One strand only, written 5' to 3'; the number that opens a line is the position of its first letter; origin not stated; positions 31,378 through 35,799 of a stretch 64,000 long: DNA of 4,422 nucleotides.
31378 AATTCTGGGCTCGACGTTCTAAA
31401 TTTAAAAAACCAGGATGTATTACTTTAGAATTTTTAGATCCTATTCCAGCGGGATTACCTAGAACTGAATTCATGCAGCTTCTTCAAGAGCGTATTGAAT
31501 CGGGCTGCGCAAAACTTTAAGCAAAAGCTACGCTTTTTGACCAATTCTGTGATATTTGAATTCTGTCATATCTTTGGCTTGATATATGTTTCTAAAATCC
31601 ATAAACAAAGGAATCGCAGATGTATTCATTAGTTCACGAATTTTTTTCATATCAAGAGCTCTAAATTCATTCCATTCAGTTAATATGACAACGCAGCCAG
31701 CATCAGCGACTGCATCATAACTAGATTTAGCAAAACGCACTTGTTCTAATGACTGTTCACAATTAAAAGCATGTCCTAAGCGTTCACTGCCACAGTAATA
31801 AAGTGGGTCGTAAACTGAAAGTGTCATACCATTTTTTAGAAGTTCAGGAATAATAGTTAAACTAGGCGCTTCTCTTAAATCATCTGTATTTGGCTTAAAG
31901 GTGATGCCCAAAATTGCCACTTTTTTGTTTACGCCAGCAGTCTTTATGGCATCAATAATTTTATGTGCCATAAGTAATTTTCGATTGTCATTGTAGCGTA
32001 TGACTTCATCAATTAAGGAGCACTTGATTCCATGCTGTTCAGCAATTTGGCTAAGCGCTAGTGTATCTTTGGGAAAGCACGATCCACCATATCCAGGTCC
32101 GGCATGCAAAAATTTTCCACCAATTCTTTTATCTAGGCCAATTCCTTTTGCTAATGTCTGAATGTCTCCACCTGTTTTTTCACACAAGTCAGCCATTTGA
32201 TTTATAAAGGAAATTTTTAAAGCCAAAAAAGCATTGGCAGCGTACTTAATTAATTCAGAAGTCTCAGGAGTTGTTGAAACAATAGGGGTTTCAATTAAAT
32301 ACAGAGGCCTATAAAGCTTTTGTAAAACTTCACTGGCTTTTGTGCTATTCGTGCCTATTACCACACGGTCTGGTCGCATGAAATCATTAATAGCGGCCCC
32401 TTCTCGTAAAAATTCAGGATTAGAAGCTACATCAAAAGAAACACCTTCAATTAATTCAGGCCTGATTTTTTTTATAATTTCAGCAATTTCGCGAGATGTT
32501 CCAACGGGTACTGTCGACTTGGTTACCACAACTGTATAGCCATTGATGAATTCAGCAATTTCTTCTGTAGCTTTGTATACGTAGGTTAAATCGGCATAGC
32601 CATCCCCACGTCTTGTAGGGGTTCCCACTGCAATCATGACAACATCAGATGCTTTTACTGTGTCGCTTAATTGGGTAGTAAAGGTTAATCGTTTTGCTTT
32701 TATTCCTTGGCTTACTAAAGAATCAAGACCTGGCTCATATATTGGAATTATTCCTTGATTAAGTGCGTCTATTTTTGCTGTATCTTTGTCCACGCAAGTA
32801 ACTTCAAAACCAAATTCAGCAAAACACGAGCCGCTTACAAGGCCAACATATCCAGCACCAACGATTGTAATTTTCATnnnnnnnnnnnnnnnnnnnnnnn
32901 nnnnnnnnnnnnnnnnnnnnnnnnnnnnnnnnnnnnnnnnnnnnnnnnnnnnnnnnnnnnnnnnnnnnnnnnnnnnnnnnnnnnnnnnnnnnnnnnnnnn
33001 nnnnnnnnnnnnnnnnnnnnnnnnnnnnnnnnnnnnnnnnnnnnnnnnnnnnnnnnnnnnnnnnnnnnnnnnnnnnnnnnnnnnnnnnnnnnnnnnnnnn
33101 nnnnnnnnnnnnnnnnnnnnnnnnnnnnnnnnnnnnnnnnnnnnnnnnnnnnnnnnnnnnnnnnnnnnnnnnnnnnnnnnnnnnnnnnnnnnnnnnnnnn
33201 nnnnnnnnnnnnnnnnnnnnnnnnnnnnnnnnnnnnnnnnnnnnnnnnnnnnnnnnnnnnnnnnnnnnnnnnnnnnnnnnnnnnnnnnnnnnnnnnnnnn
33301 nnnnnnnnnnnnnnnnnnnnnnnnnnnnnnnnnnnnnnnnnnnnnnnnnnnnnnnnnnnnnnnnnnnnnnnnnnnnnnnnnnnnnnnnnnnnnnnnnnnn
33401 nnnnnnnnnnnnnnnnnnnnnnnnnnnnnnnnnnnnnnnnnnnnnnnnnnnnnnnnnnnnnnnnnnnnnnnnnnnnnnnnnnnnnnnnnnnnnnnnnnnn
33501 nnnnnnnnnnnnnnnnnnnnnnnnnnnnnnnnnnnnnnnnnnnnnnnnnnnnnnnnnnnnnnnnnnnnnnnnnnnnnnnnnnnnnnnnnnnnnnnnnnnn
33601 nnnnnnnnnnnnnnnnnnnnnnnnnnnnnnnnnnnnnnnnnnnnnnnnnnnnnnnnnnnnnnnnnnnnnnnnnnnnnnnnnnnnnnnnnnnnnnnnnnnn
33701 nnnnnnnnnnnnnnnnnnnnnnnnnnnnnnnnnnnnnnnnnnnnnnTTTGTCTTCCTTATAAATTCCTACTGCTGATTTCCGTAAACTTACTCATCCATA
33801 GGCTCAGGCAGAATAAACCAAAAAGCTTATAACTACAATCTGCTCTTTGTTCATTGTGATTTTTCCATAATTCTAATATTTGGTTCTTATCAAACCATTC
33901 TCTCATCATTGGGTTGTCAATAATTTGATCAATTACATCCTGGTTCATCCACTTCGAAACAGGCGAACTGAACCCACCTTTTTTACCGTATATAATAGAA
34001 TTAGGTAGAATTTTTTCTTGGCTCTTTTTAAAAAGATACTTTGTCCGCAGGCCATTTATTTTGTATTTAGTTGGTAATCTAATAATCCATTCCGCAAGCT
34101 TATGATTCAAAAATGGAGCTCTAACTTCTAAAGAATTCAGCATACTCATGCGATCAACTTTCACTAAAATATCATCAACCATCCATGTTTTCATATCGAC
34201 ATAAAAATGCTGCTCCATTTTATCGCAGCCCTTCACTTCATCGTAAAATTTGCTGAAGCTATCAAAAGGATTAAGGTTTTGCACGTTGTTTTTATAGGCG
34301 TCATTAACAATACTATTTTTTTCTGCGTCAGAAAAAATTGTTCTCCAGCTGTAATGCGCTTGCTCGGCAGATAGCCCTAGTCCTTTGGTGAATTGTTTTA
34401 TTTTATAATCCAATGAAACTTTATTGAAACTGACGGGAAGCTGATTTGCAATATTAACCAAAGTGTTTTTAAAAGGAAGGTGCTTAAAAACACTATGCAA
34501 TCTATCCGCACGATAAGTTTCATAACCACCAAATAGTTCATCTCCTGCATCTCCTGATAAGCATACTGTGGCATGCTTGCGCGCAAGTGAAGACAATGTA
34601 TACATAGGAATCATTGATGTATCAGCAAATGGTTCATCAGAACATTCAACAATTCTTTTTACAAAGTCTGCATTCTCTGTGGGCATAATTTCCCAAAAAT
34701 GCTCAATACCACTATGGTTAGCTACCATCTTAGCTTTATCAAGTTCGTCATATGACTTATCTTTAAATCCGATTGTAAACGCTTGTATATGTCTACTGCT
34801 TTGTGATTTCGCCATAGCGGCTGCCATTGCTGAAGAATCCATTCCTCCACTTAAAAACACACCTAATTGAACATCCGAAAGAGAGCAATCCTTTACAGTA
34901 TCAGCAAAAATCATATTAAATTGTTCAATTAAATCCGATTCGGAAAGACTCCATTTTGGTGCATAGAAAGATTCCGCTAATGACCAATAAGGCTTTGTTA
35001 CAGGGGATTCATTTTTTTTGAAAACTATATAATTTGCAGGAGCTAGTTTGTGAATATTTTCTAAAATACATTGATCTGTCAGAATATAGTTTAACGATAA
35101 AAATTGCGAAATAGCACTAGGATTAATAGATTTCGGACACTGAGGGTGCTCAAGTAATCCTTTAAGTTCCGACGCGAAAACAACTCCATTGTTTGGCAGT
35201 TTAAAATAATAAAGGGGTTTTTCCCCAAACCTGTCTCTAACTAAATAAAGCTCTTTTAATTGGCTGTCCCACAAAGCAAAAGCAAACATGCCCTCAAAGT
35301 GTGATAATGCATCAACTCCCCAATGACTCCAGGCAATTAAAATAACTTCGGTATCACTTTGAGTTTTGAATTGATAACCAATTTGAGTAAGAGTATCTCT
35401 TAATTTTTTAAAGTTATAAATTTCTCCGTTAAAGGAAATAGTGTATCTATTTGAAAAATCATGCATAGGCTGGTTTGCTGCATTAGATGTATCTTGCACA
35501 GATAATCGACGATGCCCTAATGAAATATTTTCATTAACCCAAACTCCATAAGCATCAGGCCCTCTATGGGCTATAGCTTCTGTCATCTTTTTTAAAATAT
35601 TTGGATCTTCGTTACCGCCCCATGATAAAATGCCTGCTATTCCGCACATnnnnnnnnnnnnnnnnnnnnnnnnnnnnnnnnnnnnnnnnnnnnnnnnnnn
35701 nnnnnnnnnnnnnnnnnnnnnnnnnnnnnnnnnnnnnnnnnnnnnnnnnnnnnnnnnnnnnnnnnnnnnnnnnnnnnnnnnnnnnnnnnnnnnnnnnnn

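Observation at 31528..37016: Coupled operon of membrane protein, AsnB-like amidotransferase, ArnC-like GT2 and Ugd: candidate lipid-linked uronic-acid or uronamide envelope-modification pathway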

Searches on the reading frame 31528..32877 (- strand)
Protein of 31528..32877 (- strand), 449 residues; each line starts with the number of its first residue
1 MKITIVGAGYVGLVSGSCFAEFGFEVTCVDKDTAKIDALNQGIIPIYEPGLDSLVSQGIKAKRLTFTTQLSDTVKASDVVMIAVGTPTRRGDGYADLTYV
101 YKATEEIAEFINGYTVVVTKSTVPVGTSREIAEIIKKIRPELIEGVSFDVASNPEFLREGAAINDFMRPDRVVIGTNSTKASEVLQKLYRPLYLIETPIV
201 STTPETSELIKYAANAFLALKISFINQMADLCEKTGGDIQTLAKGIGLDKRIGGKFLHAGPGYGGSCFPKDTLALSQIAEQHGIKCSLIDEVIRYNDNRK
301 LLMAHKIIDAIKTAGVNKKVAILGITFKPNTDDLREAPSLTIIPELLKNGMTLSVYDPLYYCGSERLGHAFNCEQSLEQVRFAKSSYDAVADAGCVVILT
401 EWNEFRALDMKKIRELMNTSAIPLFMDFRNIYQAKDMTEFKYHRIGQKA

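Call 3: search_protein_families(library=pfam, proteins=[window:31528-32877:-], max_evalue=0.01)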
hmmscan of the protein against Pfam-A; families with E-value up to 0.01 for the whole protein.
window:31528-32877:- (449 aa): 11 families
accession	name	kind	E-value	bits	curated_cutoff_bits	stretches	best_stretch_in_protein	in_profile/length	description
PF03721.20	UDPG_MGDP_dh_N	-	1.2e-68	230.8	27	1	1-188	1-187/187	UDP-glucose/GDP-mannose dehydrogenase family, NAD binding domain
PF00984.24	UDPG_MGDP_dh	-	4e-36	123.4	25.4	1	205-297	1-93/94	UDP-glucose/GDP-mannose dehydrogenase family, central domain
PF03720.21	UDPG_MGDP_dh_C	-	1.3e-30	106.2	30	1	321-433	1-102/103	UDP-glucose/GDP-mannose dehydrogenase family, UDP binding domain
PF02737.24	3HCDH_N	-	4.6e-05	23.8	22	1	2-83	1-85/180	3-hydroxyacyl-CoA dehydrogenase, NAD binding domain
PF00070.33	Pyr_redox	-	0.00051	20.9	22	1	2-32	1-31/82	Pyridine nucleotide-disulphide oxidoreductase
PF02558.23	ApbA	-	0.00054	20.1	22.2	1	3-84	1-74/150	Ketopantoate reductase PanE/ApbA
PF07992.20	Pyr_redox_2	-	0.0021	18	26.1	0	2-48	144-190/291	Pyridine nucleotide-disulphide oxidoreductase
PF01494.25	FAD_binding_3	-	0.0023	17.7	22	0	2-37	3-38/349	FAD binding domain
PF01262.27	AlaDh_PNT_C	-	0.0024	17.8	23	1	2-90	30-106/214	Alanine dehydrogenase/PNT, C-terminal domain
PF03446.21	NAD_binding_2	-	0.0027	18.2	21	0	2-139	1-111/161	NAD binding domain of 6-phosphogluconate dehydrogenase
PF01210.29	NAD_Gly3P_dh_N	-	0.0099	16.3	23.1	0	2-90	1-83/158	NAD-dependent glycerol-3-phosphate dehydrogenase N-terminus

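Call 4: search_protein_families(library=ncbifam, proteins=[window:31528-32877:-], max_evalue=0.01)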
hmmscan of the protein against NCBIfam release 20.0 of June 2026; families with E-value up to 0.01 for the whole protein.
window:31528-32877:- (449 aa): 24 families
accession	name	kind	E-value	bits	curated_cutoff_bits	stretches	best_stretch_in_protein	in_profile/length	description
NF047673.2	TeichurnBiosyTuaD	equivalog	9.9e-149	496.2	700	1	2-447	3-431/439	UDP-glucose 6-dehydrogenase TuaD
TIGR03026.1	NDP-sugDHase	subfamily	6.2e-135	450.1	189.8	1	1-422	1-408/413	nucleotide sugar dehydrogenase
NF041297.1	UDPGDh_AglM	equivalog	4.7e-105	352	670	1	1-439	1-424/429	UDP-glucose 6-dehydrogenase AglM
NF040825.1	UDPMaNacDH_Arch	equivalog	4.9e-55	187.1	750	1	1-446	1-414/418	UDP-N-acetyl-D-mannosamine dehydrogenase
NF008286.0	PRK11064.1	equivalog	4.6e-51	173.7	459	1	2-415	5-409/420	UDP-N-acetyl-D-mannosamine dehydrogenase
NF011631.0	PRK15057.1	equivalog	4.8e-43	147.7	757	1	1-359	1-338/388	UDP-glucose 6-dehydrogenase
NF011729.0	PRK15182.1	equivalog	1.8e-21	76.4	592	1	2-362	8-359/425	Vi polysaccharide biosynthesis UDP-N-acetylglucosamine C-6 dehydrogenase TviB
TIGR00745.1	apbA_panE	subfamily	1.8e-05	24.2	141.35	1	2-114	1-105/305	2-dehydropantoate 2-reductase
NF004783.0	PRK06129.1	equivalog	0.0001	21.8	347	1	2-80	4-86/315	3-hydroxyacyl-CoA dehydrogenase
NF004829.0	PRK06183.1-3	subfamily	0.0004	19.3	390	0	102-181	422-499/520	bifunctional 3-(3-hydroxy-phenyl)propionate/3-hydroxycinnamic acid hydroxylase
NF006722.0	PRK09260.1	equivalog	0.00068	19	429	1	2-84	4-90/289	3-hydroxyacyl-CoA dehydrogenase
NF007039.0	PRK09496.3-2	equivalog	0.00071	18.5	293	1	1-41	1-41/446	Trk system potassium transporter TrkA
NF004943.0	PRK06292.2-1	equivalog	0.00084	18.2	432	1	2-56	173-227/456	dihydrolipoyl dehydrogenase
NF005691.0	PRK07494.1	equivalog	0.001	17.7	459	1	2-37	10-45/404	UbiH/UbiF family hydroxylase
NF041853.1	hythiocyan_redase_MerA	equivalog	0.0012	17.8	650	1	2-76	162-233/440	hypothiocyanous acid reductase MerA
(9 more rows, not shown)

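Call 74: search_solved_structures(query=window:31528-32877:-, max_evalue=1e-20)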
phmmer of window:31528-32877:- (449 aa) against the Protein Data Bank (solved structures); distinct sequences matched with E-value up to 1e-20: 30.
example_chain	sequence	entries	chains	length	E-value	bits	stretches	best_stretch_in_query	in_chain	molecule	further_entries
4a7p_A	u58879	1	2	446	2.9e-144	484.5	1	2-438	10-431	UDP-GLUCOSE DEHYDROGENASE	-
3gg2_A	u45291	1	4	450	1.7e-115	389.7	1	2-448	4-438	Sugar dehydrogenase, UDP-glucose/GDP-mannose dehydrogenase family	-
2y0e_A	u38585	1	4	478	3e-108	365.8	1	1-447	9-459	UDP-GLUCOSE DEHYDROGENASE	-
2y0c_A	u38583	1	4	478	5.4e-107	361.7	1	1-447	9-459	UDP-GLUCOSE DEHYDROGENASE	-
2y0d_A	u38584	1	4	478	5.4e-107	361.7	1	1-447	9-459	UDP-GLUCOSE DEHYDROGENASE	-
5w4x_A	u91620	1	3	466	3.5e-80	273.4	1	2-421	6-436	UDP-glucose 6-dehydrogenase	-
2q3e_A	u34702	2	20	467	3.6e-80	273.3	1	2-421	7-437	UDP-glucose 6-dehydrogenase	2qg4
3tdk_A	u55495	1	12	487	4.1e-80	273.1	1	2-421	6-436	UDP-glucose 6-dehydrogenase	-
3prj_A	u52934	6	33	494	4.3e-80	273.1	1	2-421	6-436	UDP-glucose 6-dehydrogenase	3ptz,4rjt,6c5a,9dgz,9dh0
5vr8_A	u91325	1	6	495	4.4e-80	273.1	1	2-421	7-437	UDP-glucose 6-dehydrogenase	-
5tjh_A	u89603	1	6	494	5.3e-80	272.8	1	2-421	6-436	UDP-glucose 6-dehydrogenase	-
4edf_A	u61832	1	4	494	7.2e-80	272.3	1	2-421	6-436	UDP-glucose 6-dehydrogenase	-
3khu_A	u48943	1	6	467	9.3e-80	272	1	2-421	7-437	UDP-glucose 6-dehydrogenase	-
6c4j_A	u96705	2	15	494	1.1e-79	271.8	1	2-421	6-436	UDP-glucose 6-dehydrogenase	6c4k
3itk_A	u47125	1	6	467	1.8e-79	271.1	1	2-421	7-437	UDP-glucose 6-dehydrogenase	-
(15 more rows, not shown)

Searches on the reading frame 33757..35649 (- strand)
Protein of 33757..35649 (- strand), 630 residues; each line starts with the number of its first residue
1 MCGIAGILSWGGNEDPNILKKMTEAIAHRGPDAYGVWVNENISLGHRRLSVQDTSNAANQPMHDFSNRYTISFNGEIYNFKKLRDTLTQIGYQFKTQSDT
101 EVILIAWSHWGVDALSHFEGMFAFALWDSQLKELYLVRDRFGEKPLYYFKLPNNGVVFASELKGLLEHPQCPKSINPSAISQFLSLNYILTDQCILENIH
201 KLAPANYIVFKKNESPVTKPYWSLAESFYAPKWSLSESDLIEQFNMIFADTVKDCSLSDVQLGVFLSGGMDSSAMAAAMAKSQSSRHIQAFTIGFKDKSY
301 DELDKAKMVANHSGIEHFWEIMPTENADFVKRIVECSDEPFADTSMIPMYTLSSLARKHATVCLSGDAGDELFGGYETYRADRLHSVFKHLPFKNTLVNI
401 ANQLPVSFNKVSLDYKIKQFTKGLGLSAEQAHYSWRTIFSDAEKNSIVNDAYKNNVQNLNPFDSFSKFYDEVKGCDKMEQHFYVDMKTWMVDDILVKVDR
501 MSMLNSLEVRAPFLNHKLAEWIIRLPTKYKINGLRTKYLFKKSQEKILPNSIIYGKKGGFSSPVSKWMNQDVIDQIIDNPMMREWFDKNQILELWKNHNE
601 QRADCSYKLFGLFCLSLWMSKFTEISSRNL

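Call 3: search_protein_families(library=pfam, proteins=[window:33757-35649:-], max_evalue=0.01)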
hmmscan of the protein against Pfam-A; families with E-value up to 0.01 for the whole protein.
window:33757-35649:- (630 aa): 7 families
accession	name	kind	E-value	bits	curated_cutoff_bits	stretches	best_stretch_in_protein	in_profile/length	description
PF00733.27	Asn_synthase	-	1.4e-84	285.2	21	1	247-619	5-353/354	Asparagine synthase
PF13537.11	GATase_7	-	1.4e-45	154.7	25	1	46-166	1-122/123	Glutamine amidotransferase domain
PF13522.11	GATase_6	-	3.3e-42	144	27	1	31-161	1-130/130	Glutamine amidotransferase domain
PF06508.19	QueC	-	1.4e-05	25.2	22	1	264-318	4-56/210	Queuosine biosynthesis protein QueC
PF02540.23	NAD_synthase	-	6.4e-05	22.6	21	1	242-379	3-140/242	NAD synthase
PF12481.13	DUF3700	-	0.00038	20.4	27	1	115-177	126-186/228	Aluminium induced protein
PF09147.15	CarA_N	-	0.0014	18.9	21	1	66-128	44-106/199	Carbapenam-3-carboxylate synthase, N-terminal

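Call 4: search_protein_families(library=ncbifam, proteins=[window:33757-35649:-], max_evalue=0.01)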
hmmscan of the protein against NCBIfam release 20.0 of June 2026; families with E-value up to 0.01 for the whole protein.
window:33757-35649:- (630 aa): 14 families
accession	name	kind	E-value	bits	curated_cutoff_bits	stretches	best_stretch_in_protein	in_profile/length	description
TIGR03108.1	eps_aminotran_1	hypoth_equivalog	2.2e-163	545.3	816.9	1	1-619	1-625/628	XrtA/PEP-CTERM system amidotransferase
TIGR01536.1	asn_synth_AEB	equivalog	3.6e-139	465.1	267.1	1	2-560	1-517/517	asparagine synthase (glutamine-hydrolyzing)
TIGR03104.1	trio_amidotrans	equivalog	9.1e-110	367.6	570.1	2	1-379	1-383/589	N-acetylglutaminylglutamine amidotransferase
NF006949.0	PRK09431.1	equivalog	2e-76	257.7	499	2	1-380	1-362/554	asparagine synthase B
NF033535.1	lass_lactam_cya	exception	6.7e-73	246.3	525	2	1-372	1-375/668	lasso peptide isopeptide bond-forming cyclase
NF033561.1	macrolact_Ik_Al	subfamily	8.7e-13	47.7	300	1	126-382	85-340/561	albusnodin/ikarugamycin family macrolactam cyclase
TIGR01134.1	purF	equivalog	7.1e-11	42.1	350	1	39-162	63-196/432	amidophosphoribosyltransferase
NF001484.0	PRK00331.1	subfamily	1.5e-09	36.8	381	1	38-130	63-166/601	isomerizing glutamine--fructose-6-phosphate transaminase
TIGR01135.1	glmS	equivalog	4.9e-09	35.2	418.05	1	39-168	63-200/607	glutamine--fructose-6-phosphate transaminase (isomerizing)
TIGR00364.1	TIGR00364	equivalog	6.2e-07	29.2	150.3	1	264-318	3-55/201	7-cyano-7-deazaguanine synthase QueC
TIGR00552.1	nadE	equivalog_domain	0.00011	21.5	63.65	1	245-378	10-147/251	NAD(+) synthase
NF002048.0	PRK00876.1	subfamily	0.002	17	313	1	264-320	42-98/330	NAD(+) synthase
NF010587.0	PRK13980.1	equivalog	0.0024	17.1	255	1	248-337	22-109/267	NAD+ synthase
TIGR00268.2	TIGR00268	equivalog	0.0046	16.3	150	1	262-318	16-72/259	ATP-dependent sacrificial sulfur transferase LarE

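Call 37: search_solved_structures(query=window:33757-35649:-, max_evalue=0.00001)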
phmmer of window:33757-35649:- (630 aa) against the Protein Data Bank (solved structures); distinct sequences matched with E-value up to 0.00001: 6.
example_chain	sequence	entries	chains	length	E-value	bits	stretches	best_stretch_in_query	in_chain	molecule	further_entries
7ylz_A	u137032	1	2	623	4.7e-65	223.2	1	1-381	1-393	hydroxyamidotransferase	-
1ct9_A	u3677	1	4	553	2.5e-40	141.5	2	22-167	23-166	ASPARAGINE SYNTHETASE B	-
6gq3_A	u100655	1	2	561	1.8e-39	138.7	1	2-378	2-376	Asparagine synthetase [glutamine-hydrolyzing]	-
8sue_A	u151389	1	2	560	3.6e-39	137.7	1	22-378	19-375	Asparagine synthetase [glutamine-hydrolyzing]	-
9b6c_A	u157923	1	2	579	2.1e-38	135.2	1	22-378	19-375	Asparagine synthetase [glutamine-hydrolyzing]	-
6lbp_A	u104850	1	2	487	1.8e-07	33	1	41-165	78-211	Amidophosphoribosyltransferase 2, chloroplastic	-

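Call 66: search_dna_similar(query=window:33757-35649:-, collection=plasmids, mode=protein, max_evalue=1e-30, max_rows=25)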
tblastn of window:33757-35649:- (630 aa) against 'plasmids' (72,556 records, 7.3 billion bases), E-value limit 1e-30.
Records with a match: 401; places in all: 517; records where one place covers at least 80% of the query: 381.
Best place of each record, by identity: <60% 401.
By first word of the organism name: Bacillus 94; Sinorhizobium 85; Streptomyces 36; Azospirillum 31; Rhizobium 13; Mesorhizobium 11; Ensifer 11; Shinella 11; Bradyrhizobium 7; Burkholderia 6; and 65 more.
By predicted mobility (MOB-suite, as given by PLSDB): non-mobilizable 256; mobilizable 87; conjugative 58.
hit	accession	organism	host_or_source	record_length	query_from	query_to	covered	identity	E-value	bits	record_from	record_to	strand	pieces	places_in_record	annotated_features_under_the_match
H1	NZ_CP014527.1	Haematospirillum jordaniae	Homo sapiens,Blood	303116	1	628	100%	34.4%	8e-102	347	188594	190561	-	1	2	asnB: asparagine synthase (glutamine-hydrolyzing)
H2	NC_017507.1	Marinobacter adhaerens HP15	German Wadden Sea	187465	1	619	98%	34.6%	1e-95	329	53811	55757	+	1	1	asnB: asparagine synthase (glutamine-hydrolyzing)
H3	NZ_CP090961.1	Mariluticola halotolerans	sea sediment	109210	1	625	99%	34.2%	7e-90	312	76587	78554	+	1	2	asnB: asparagine synthase (glutamine-hydrolyzing) | glycosyltransferase family 4 protein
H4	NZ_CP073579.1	Photobacterium sp. GJ3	-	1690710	1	621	99%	34.2%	3e-108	366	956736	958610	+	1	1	record has no annotation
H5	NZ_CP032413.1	Paenibacillus lautus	single colony,Tattoo ink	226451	1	630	100%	33.4%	3e-100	342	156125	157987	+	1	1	asnB: asparagine synthase (glutamine-hydrolyzing)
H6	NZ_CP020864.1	Paenibacillus sp. Cedars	Single culture,Alkaline pool submerged ...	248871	1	630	100%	33.4%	3e-100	342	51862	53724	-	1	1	asnB: asparagine synthase (glutamine-hydrolyzing)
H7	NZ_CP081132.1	Sulfitobacter sp. W074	-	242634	1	627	100%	33.5%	4e-97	333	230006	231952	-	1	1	asnB: asparagine synthase (glutamine-hydrolyzing)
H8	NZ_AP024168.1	Vibrio alfacsensis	-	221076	1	621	99%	33.7%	3e-102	348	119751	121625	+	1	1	XrtA/PEP-CTERM system amidotransferase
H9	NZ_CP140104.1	Vibrio alfacsensis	Scophthalmus maximus,intestinal tract ...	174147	1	621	99%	33.7%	9e-102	347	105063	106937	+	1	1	XrtA/PEP-CTERM system amidotransferase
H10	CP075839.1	Pseudomonas aeruginosa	Homo sapiens,Cell culture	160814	1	619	98%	33.8%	2e-93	323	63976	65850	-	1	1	asnB: asparagine synthase (glutamine-hydrolyzing)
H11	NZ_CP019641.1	Planococcus lenghuensis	whole organism,crude oil-contamination ...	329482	1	622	99%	33.6%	1e-110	373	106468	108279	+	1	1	asnB: asparagine synthase (glutamine-hydrolyzing)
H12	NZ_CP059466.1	Priestia megaterium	Prokaryotes,soil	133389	1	624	99%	33.4%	1e-96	332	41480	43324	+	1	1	asnB: asparagine synthase (glutamine-hydrolyzing)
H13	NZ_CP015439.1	Anoxybacillus amylolyticus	Microbial isolate,soil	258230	1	624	99%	33.2%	6e-96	330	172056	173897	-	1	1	asnB: asparagine synthase (glutamine-hydrolyzing)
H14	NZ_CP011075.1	Brevibacillus laterosporus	Oryza sativa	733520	1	624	99%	33.2%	4e-99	339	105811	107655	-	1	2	asnB: asparagine synthase (glutamine-hydrolyzing)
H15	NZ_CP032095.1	Vibrio alfacsensis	Solea senegalensis,whole ...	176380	1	621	99%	33.2%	3e-101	345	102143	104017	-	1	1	XrtA/PEP-CTERM system amidotransferase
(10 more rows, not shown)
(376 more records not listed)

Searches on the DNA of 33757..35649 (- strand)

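Call 65: search_dna_similar(query=window:33757-35649:-, collection=ecoli_genomes, mode=distant, max_evalue=0.01, max_rows=15)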
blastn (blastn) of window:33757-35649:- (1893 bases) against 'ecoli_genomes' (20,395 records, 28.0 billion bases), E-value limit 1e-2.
No match.
